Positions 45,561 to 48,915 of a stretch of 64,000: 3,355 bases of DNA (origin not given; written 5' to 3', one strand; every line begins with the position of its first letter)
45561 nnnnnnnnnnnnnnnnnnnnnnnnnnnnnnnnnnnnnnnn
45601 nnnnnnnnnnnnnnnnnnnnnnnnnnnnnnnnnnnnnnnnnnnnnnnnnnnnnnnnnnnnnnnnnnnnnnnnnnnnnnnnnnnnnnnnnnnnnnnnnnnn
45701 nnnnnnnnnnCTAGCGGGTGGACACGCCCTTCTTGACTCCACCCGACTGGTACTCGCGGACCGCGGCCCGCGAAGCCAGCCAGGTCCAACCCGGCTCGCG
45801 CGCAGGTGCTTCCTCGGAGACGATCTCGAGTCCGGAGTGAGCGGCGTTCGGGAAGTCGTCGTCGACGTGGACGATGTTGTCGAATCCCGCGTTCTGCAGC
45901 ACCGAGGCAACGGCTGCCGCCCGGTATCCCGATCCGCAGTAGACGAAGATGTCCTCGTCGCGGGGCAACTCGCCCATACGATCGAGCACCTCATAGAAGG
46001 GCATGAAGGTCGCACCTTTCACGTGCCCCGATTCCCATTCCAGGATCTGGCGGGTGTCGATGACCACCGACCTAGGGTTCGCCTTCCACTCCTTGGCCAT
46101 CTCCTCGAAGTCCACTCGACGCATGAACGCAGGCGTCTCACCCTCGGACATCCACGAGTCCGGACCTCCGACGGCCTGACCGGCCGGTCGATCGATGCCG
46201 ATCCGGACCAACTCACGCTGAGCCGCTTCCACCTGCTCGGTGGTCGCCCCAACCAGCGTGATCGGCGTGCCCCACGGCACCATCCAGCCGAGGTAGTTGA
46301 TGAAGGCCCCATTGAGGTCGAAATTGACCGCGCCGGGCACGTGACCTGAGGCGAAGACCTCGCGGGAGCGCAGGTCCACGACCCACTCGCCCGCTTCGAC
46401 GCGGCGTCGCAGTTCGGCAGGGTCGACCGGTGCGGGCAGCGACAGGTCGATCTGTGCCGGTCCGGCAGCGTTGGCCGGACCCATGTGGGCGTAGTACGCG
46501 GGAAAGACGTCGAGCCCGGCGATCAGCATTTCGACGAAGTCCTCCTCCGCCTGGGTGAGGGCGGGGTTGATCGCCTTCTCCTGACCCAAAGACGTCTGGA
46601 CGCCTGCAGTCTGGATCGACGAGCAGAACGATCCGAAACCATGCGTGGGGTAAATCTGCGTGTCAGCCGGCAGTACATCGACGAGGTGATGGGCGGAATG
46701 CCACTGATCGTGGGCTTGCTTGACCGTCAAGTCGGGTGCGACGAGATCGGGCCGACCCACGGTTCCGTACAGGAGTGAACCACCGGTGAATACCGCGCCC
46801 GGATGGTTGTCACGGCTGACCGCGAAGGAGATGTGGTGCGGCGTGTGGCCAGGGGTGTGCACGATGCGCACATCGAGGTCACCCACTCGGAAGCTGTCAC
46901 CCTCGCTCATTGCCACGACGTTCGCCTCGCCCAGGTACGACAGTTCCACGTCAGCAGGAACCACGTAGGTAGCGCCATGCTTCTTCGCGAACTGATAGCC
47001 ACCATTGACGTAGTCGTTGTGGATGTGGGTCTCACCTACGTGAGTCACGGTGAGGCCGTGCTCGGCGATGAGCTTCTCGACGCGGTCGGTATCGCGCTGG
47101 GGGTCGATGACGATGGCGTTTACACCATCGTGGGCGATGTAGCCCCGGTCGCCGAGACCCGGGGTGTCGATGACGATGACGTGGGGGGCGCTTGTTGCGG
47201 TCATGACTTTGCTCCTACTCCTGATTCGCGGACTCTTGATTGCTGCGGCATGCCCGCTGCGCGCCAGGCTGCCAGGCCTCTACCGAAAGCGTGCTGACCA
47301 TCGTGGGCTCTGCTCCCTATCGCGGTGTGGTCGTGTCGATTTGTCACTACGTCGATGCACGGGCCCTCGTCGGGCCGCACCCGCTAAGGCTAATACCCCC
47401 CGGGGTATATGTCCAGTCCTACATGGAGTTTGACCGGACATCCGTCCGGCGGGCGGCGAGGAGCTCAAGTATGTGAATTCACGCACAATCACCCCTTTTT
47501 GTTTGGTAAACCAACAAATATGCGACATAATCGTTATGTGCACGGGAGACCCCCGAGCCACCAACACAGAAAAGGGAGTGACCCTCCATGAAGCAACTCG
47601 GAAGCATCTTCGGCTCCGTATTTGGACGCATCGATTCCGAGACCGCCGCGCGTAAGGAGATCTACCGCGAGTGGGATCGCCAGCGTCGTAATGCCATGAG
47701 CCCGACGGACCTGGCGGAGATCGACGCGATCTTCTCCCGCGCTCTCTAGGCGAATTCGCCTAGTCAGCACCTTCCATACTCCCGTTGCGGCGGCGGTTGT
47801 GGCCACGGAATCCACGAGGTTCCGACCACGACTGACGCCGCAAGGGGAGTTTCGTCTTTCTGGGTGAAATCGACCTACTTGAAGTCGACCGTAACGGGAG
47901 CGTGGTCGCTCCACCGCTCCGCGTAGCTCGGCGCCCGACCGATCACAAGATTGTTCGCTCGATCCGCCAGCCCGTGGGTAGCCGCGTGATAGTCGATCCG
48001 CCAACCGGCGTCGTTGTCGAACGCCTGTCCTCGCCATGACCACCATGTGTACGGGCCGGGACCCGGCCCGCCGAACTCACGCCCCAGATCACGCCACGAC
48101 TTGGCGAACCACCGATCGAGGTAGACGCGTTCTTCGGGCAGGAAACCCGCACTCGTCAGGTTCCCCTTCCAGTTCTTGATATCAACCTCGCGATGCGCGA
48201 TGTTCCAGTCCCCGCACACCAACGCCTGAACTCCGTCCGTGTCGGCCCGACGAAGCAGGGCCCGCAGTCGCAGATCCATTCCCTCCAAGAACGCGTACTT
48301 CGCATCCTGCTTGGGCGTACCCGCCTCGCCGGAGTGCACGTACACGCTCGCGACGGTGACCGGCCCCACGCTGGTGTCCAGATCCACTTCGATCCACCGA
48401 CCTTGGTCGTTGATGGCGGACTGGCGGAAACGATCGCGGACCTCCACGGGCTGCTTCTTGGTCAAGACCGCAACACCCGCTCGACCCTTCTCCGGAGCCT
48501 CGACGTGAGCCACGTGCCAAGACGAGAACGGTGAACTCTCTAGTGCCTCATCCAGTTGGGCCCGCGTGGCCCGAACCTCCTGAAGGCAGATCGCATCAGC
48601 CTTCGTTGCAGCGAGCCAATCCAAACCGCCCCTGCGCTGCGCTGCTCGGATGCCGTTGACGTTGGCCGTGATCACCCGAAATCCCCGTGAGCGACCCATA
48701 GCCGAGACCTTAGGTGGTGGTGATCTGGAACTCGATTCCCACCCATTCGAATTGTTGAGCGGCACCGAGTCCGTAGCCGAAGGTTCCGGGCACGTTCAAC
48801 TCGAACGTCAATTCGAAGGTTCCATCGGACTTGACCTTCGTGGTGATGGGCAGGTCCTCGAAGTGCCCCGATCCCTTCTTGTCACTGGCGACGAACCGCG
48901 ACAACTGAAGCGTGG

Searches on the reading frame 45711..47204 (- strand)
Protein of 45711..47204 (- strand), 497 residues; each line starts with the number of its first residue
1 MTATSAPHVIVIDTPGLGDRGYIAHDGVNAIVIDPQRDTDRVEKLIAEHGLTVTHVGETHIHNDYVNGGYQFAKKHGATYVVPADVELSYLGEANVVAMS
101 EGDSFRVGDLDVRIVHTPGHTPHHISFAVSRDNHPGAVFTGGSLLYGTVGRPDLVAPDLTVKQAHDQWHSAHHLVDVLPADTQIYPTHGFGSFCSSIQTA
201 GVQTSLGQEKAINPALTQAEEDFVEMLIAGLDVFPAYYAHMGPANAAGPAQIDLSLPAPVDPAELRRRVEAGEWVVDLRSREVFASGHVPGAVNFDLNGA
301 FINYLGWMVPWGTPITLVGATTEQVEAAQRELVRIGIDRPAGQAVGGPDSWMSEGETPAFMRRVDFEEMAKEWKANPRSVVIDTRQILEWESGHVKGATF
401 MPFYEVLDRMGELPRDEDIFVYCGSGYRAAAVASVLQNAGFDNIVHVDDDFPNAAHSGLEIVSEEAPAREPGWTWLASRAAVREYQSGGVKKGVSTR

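Call 8: search_protein_families(library=pfam, proteins=[window:45711-47204:-])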
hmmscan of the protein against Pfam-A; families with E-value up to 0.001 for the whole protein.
window:45711-47204:- (497 aa): 2 families
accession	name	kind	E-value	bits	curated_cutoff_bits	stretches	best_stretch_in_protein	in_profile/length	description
PF00581.25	Rhodanese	-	1.9e-22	80.1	22.2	2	370-450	5-95/102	Rhodanese-like domain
PF00753.33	Lactamase_B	-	1.2e-06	29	22.7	1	29-170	16-177/196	Metallo-beta-lactamase superfamily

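Call 9: search_protein_families(library=ncbifam, proteins=[window:45711-47204:-])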
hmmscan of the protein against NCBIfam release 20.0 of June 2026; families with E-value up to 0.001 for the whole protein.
window:45711-47204:- (497 aa): 20 families
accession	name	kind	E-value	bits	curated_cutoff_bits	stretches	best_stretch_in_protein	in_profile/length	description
TIGR03413.1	GSH_gloB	equivalog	4.1e-21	75.5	200.8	1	23-190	14-166/248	hydroxyacylglutathione hydrolase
NF006444.0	PRK08762.1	equivalog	1e-13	50.7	449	1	363-466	16-119/387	molybdopterin-synthase adenylyltransferase MoeB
NF041804.1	MBL_fold_SolJ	exception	9.1e-12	44.6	350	1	29-190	30-180/224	solanimycin biosynthesis MBL-fold hydrolase SolJ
NF005902.0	PRK07878.1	equivalog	1e-10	41.1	647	1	371-448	296-375/392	adenylyltransferase/sulfurtransferase MoeZ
NF045521.1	rhoda_near_glyco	subfamily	1e-09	38.4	145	1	372-445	24-99/144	rhodanese homology domain-containing protein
NF001195.0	PRK00162.1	equivalog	1.1e-09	38.5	102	1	363-462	6-104/108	thiosulfate sulfurtransferase GlpE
NF001133.1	PRK00142.1-1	equivalog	5.1e-09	36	170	1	371-448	114-197/229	oxygen-dependent tRNA uridine(34) hydroxylase TrhO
NF040641.1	bifunc_ST_SDO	equivalog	9.4e-09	34.6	625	1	38-225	187-377/423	bifunctional sulfur transferase/dioxygenase Blh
NF012229.1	bla_class_B_core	domain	1.3e-08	35.1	100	1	14-128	15-137/139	metallo-beta-lactamase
NF007597.0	PRK10241.1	equivalog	2.8e-08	33.4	421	1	25-190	19-167/251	hydroxyacylglutathione hydrolase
TIGR04271.1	ThiI_C_thiazole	equivalog_domain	1.6e-07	31.3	70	1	370-444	18-96/101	thiazole biosynthesis protein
NF007627.0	PRK10287.1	equivalog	8.6e-07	29.1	102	1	382-445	24-89/104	thiosulfate sulfurtransferase PspE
NF008750.0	PRK11784.1-2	equivalog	4.9e-06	25.9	241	0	272-297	15-40/346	tRNA 2-selenouridine(34) synthase MnmH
NF041203.1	rhodanese_LYCAU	equivalog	1.7e-05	24.5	115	1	362-445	21-107/126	rhodanese-related (seleno)protein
NF033105.1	bla_subclass_B3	equivalog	2.3e-05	23.8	240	0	94-134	120-162/257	subclass B3 metallo-beta-lactamase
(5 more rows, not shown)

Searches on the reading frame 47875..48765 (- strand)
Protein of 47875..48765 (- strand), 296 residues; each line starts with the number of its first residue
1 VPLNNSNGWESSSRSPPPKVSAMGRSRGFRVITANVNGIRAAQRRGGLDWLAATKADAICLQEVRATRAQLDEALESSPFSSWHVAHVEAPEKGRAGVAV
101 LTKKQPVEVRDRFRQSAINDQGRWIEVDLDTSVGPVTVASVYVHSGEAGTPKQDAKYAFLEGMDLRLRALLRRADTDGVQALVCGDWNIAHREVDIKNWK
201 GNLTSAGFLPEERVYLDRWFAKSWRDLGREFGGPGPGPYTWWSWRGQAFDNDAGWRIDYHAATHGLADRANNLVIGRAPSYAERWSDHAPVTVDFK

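Call 22: search_protein_families(library=pfam, proteins=[window:47875-48765:-], max_evalue=0.00001)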
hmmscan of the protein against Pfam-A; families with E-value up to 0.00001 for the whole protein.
window:47875-48765:- (296 aa): 1 family
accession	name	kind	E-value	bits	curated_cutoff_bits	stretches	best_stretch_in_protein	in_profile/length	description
PF03372.29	Exo_endo_phos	-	2.6e-26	93.1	24.5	1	32-288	1-225/225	Endonuclease/Exonuclease/phosphatase family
